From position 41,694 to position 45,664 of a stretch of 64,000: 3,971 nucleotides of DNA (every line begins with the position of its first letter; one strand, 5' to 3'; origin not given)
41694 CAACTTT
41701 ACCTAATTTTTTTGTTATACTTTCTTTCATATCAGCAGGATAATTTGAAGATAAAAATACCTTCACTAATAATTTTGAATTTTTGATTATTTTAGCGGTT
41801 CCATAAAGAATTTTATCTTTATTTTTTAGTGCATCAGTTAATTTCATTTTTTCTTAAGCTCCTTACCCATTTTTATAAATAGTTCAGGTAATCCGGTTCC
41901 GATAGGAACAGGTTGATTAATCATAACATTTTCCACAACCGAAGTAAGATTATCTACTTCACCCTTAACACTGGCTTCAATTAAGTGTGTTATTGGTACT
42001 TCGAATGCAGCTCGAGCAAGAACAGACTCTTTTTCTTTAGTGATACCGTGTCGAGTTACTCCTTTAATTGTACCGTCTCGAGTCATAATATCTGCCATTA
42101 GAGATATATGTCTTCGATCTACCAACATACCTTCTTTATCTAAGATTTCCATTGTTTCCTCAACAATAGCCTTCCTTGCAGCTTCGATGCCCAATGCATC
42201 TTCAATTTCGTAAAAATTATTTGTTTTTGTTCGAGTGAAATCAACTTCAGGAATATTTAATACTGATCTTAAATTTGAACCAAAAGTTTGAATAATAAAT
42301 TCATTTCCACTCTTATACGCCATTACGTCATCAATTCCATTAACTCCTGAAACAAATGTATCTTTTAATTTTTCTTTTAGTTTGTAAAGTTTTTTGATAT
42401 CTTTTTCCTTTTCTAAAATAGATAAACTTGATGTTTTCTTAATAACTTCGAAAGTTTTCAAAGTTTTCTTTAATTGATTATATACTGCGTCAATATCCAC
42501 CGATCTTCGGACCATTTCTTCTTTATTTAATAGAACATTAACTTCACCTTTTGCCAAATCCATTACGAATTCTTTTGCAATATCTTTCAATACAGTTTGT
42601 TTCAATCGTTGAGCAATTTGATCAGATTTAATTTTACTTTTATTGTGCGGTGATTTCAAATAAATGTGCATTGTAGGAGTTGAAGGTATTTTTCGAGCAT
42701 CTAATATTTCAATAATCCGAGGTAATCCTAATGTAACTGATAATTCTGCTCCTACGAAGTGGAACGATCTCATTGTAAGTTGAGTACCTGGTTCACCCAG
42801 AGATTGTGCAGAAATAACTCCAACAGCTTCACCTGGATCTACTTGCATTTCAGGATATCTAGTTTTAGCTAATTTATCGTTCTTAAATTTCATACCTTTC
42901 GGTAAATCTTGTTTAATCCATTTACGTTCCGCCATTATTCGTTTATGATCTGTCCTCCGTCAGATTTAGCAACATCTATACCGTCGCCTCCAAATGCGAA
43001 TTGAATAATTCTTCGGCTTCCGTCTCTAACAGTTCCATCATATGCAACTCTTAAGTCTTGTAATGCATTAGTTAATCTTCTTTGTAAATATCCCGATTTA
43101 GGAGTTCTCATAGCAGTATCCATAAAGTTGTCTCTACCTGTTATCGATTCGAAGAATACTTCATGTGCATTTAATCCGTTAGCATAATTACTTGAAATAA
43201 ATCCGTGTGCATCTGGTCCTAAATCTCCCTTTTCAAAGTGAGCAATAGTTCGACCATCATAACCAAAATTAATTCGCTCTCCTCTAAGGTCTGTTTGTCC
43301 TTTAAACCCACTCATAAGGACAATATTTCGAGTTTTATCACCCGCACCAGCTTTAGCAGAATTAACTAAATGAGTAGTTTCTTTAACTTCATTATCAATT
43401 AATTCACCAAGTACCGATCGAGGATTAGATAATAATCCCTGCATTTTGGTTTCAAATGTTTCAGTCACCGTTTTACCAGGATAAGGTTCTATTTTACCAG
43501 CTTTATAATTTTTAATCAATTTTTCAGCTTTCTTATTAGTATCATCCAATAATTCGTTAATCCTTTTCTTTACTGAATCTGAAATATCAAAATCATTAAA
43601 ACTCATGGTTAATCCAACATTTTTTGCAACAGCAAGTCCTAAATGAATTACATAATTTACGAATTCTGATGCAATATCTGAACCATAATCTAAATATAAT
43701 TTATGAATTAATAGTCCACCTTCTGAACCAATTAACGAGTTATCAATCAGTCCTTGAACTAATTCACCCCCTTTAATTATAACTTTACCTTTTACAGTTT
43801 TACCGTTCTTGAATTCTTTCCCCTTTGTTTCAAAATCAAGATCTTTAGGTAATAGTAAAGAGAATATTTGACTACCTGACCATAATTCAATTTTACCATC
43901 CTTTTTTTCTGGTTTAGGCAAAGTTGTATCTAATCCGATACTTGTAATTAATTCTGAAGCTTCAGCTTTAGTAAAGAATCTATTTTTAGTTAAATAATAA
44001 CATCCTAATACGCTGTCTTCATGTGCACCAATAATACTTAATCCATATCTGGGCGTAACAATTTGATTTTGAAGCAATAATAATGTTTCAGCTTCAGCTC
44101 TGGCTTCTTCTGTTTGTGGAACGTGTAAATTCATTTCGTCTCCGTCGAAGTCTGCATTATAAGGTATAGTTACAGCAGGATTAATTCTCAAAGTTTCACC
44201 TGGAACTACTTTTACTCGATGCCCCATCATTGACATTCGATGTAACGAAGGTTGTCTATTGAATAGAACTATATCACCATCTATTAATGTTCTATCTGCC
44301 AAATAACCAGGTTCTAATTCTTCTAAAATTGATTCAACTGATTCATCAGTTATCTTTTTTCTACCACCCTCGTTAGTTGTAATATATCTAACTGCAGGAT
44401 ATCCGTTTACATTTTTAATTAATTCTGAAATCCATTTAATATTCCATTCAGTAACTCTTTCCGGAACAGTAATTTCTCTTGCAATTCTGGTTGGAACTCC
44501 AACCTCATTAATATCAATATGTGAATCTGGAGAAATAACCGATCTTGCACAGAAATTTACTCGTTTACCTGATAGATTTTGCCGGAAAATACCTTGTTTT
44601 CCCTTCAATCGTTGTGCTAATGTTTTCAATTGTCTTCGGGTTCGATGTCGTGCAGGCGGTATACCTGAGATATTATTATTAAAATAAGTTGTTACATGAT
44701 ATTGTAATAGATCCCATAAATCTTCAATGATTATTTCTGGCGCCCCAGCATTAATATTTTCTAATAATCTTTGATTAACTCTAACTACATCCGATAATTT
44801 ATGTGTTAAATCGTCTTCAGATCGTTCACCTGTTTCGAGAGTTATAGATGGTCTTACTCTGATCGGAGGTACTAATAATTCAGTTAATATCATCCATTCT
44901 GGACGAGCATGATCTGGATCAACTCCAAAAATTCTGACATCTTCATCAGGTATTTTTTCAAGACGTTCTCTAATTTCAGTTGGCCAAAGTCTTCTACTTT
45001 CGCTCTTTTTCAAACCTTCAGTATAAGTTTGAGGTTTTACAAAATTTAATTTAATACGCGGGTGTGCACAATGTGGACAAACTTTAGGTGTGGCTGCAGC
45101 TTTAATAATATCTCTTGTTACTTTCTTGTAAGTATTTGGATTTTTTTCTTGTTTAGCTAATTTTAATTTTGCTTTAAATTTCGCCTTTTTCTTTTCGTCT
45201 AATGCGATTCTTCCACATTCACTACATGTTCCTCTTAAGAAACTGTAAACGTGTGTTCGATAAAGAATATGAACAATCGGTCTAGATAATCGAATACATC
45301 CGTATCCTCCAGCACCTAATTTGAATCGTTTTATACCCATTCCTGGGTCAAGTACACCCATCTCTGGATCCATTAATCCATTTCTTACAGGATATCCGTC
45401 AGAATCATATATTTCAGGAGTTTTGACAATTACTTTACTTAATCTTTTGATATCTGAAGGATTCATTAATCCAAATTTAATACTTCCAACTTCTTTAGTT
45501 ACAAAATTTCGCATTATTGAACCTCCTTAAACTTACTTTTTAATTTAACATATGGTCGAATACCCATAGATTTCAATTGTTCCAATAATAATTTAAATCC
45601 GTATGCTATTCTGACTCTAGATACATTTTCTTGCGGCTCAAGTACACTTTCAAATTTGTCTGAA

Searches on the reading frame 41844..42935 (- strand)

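Call 45: search_protein_families(library=pfam, proteins=[window:41844-42935:-], max_evalue=0.001)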
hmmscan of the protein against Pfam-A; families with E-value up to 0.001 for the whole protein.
window:41844-42935:- (363 aa): 1 family
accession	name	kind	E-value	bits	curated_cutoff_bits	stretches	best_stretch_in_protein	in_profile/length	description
PF04998.22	RNA_pol_Rpb1_5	-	7e-48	163.8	28.5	1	22-305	57-266/267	RNA polymerase Rpb1, domain 5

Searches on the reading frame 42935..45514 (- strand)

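Call 45: search_protein_families(library=pfam, proteins=[window:42935-45514:-], max_evalue=0.001)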
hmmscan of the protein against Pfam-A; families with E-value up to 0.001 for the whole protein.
window:42935-45514:- (859 aa): 5 families
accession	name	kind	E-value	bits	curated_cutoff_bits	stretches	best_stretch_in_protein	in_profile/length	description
PF04997.17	RNA_pol_Rpb1_1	-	3.5e-79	266.8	39.7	1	7-314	2-312/312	RNA polymerase Rpb1, domain 1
PF00623.25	RNA_pol_Rpb1_2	-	1e-62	211.7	25.3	1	316-480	1-165/166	RNA polymerase Rpb1, domain 2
PF04983.23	RNA_pol_Rpb1_3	-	1.1e-31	110.4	28.9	1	484-641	1-161/162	RNA polymerase Rpb1, domain 3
PF04998.22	RNA_pol_Rpb1_5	-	1.7e-17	64.2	28.5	1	780-845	1-66/267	RNA polymerase Rpb1, domain 5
PF05000.22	RNA_pol_Rpb1_4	-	1.1e-15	57.9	24.8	1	668-773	2-107/107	RNA polymerase Rpb1, domain 4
